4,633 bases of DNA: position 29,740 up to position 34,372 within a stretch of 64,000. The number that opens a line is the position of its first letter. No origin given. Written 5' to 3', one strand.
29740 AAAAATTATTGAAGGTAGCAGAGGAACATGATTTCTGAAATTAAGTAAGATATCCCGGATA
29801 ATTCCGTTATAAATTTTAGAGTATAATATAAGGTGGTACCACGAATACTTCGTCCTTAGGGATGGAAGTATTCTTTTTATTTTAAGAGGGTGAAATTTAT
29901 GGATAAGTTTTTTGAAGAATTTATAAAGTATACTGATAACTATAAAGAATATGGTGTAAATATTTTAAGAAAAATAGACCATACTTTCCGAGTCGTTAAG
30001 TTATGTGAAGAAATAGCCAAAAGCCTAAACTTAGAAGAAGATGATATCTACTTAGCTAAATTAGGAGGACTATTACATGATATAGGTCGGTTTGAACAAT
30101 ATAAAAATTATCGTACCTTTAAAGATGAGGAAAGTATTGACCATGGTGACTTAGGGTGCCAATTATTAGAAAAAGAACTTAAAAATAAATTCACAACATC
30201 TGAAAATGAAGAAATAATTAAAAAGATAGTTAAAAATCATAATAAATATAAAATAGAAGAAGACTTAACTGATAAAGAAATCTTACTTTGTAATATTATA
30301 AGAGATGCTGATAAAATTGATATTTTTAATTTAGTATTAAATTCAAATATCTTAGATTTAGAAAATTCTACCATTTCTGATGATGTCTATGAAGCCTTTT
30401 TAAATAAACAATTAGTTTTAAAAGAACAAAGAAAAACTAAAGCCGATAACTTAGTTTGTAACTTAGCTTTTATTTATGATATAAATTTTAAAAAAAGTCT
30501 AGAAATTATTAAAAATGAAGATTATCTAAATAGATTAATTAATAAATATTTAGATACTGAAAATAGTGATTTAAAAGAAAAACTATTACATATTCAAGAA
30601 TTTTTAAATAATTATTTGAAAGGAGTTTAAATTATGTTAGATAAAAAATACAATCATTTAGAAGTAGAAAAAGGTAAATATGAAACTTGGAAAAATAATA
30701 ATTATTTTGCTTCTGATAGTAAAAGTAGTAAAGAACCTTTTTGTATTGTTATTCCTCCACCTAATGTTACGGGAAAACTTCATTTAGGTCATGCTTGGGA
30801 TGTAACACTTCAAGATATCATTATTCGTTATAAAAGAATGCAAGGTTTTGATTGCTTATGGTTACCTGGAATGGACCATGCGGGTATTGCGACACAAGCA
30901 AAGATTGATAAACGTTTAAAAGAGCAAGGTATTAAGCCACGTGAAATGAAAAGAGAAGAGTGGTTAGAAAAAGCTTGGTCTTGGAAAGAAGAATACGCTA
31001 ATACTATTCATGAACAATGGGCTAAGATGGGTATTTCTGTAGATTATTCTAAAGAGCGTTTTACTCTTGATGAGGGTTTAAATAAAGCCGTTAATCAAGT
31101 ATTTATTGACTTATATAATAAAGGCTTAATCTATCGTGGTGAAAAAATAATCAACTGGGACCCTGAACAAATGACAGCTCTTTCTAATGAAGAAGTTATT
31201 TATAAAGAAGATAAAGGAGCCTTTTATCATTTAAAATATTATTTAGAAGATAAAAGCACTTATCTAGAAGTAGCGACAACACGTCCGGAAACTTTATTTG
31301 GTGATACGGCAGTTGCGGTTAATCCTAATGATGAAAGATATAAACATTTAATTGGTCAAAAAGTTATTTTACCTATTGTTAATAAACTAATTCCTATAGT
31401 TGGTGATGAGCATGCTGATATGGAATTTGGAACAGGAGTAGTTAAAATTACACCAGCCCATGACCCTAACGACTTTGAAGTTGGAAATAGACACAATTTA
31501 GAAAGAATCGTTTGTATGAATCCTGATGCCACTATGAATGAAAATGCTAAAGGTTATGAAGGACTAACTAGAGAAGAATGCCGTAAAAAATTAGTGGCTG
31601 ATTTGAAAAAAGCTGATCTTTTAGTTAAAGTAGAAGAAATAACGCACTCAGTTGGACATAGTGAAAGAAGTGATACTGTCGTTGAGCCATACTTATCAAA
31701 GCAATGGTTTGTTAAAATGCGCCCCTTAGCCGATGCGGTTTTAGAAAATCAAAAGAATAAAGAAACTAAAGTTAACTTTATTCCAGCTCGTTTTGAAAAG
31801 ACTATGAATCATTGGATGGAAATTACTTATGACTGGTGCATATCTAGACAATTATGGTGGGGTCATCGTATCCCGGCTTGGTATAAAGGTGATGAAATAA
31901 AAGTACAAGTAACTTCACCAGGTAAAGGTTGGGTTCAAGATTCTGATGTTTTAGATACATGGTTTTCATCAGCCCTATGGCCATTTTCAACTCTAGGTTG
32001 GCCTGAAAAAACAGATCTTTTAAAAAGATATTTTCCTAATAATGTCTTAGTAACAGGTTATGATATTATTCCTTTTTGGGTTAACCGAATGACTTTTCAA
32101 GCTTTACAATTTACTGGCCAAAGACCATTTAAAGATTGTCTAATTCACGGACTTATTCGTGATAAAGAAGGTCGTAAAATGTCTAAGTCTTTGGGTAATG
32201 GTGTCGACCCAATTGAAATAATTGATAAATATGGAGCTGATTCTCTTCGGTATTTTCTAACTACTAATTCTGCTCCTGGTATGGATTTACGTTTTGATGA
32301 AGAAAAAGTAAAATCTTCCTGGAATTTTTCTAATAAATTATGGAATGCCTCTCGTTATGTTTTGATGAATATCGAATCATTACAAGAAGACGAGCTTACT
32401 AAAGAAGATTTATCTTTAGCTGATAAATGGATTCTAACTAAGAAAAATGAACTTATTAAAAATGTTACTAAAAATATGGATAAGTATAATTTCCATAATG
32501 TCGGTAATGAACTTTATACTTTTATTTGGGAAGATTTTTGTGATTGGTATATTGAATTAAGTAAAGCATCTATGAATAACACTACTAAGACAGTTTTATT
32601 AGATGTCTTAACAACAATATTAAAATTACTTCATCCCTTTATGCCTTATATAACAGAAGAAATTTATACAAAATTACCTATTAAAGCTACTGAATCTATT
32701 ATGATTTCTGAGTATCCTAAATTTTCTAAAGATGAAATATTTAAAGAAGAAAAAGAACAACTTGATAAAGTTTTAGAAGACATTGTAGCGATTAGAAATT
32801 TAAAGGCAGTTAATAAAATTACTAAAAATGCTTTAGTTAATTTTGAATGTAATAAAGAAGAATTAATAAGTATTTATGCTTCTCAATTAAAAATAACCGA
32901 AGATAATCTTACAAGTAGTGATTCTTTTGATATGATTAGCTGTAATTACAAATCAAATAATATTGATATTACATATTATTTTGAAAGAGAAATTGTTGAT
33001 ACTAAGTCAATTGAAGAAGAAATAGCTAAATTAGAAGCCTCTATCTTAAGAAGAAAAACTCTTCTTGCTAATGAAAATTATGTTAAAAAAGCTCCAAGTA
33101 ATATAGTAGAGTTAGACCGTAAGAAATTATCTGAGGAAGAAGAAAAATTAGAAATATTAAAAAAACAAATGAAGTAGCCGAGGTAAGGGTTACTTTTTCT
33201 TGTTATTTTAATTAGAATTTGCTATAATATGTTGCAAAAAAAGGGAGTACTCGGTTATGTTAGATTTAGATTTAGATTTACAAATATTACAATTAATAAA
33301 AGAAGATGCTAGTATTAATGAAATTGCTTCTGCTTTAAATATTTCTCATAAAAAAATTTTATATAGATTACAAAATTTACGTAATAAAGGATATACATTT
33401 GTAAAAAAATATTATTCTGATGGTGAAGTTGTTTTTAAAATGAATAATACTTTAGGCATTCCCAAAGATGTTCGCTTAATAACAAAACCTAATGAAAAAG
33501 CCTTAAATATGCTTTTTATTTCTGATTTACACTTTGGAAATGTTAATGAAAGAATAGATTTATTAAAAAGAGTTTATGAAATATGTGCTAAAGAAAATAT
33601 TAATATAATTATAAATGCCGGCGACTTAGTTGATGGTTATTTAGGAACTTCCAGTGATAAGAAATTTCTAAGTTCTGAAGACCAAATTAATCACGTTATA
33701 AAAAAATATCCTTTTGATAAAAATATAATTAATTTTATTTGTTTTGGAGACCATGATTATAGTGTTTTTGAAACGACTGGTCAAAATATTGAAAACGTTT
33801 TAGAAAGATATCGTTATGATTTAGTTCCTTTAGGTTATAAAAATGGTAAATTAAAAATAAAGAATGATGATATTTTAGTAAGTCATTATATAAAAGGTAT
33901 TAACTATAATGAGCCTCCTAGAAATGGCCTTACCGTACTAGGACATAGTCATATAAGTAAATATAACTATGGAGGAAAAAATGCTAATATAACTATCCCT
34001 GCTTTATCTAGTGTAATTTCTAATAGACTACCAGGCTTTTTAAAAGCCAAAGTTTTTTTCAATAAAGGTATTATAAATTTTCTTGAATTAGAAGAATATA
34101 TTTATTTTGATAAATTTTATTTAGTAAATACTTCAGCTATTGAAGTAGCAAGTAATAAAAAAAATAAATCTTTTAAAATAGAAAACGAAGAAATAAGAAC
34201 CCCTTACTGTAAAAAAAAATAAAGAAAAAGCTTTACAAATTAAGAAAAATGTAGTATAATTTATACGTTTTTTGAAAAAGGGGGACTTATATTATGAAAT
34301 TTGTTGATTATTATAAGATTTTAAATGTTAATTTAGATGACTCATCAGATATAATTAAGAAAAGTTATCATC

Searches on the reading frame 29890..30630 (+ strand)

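Call 10: search_protein_families(library=pfam, proteins=[window:29890-30630:+])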
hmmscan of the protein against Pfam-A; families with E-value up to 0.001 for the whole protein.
window:29890-30630:+ (246 aa): 3 families
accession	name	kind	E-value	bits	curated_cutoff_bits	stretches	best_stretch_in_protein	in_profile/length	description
PF01966.28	HD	-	4.6e-16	59.6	22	1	29-144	2-114/116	HD domain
PF24391.1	HD-CE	-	0.0002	21.6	27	0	13-221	3-261/263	HD-CE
PF08668.18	HDOD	-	0.00065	19.7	22.9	0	20-69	87-134/196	HDOD domain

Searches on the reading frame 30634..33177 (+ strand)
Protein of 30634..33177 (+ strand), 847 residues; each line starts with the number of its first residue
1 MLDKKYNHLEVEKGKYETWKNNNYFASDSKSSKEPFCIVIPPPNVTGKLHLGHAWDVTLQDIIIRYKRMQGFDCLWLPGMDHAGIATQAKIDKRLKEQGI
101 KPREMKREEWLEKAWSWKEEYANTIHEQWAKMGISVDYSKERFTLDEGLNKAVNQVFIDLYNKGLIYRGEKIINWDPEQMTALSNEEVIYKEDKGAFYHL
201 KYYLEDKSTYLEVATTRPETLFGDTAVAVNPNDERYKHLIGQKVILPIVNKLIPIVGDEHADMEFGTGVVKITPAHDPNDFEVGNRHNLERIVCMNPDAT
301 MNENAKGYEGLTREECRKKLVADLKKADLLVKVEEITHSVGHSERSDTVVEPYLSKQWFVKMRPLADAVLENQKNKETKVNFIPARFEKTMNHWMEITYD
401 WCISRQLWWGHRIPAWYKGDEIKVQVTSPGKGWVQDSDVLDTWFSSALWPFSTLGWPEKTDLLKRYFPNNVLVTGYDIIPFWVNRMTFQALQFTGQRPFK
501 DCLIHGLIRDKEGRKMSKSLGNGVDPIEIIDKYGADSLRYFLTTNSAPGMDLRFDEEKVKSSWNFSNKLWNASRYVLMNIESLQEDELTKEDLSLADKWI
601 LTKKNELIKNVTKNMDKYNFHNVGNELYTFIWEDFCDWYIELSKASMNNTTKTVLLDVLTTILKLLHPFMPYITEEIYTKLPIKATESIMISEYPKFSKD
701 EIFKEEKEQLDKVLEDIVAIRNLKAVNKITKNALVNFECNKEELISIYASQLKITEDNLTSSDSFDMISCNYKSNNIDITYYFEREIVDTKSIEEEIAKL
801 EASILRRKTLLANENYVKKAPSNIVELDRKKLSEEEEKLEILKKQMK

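Call 10: search_protein_families(library=pfam, proteins=[window:30634-33177:+])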
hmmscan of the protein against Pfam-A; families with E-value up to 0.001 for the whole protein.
window:30634-33177:+ (847 aa): 7 families
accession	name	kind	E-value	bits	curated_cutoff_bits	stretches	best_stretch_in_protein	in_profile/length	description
PF00133.28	tRNA-synt_1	-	4.6e-140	467.5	22.7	2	16-428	3-258/414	tRNA synthetases class I (I, L, M and V)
PF08264.19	Anticodon_1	-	8.2e-39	133.3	25.1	1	597-733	1-142/148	Anticodon-binding domain of tRNA ligase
PF09334.17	tRNA-synt_1g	-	3.6e-29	102.1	20.1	2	352-564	178-376/391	tRNA synthetases class I (M)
PF13603.12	tRNA-synt_1_2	-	5.8e-10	39.4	25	1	240-302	85-147/185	Leucyl-tRNA synthetase, editing domain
PF10458.14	Val_tRNA-synt_C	-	3.3e-07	30.9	25.9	1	794-846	10-62/66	Valyl tRNA synthetase tRNA binding arm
PF01406.26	tRNA-synt_1e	-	3.5e-07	30.3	27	1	494-561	233-298/301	tRNA synthetases class I (C) catalytic domain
PF01921.24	tRNA-synt_1f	-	0.00063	19.2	27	0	505-559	272-325/360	tRNA synthetases class I (K)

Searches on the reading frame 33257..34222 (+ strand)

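Call 10: search_protein_families(library=pfam, proteins=[window:33257-34222:+])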
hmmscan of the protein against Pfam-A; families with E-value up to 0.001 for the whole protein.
window:33257-34222:+ (321 aa): 4 families
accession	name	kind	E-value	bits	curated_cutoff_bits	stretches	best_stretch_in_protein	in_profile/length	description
PF00149.33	Metallophos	-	1.8e-08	35.5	21.5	1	85-234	3-159/191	Calcineurin-like phosphoesterase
PF13412.12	HTH_24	-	2.7e-06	27.3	21.9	1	5-46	3-46/48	Winged helix-turn-helix DNA-binding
PF12850.12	Metallophos_2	-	4e-05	24.1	27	1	84-237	2-122/154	Calcineurin-like phosphoesterase superfamily domain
PF13404.12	HTH_AsnC-type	-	0.00021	21.5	27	1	5-42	3-42/42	AsnC-type helix-turn-helix domain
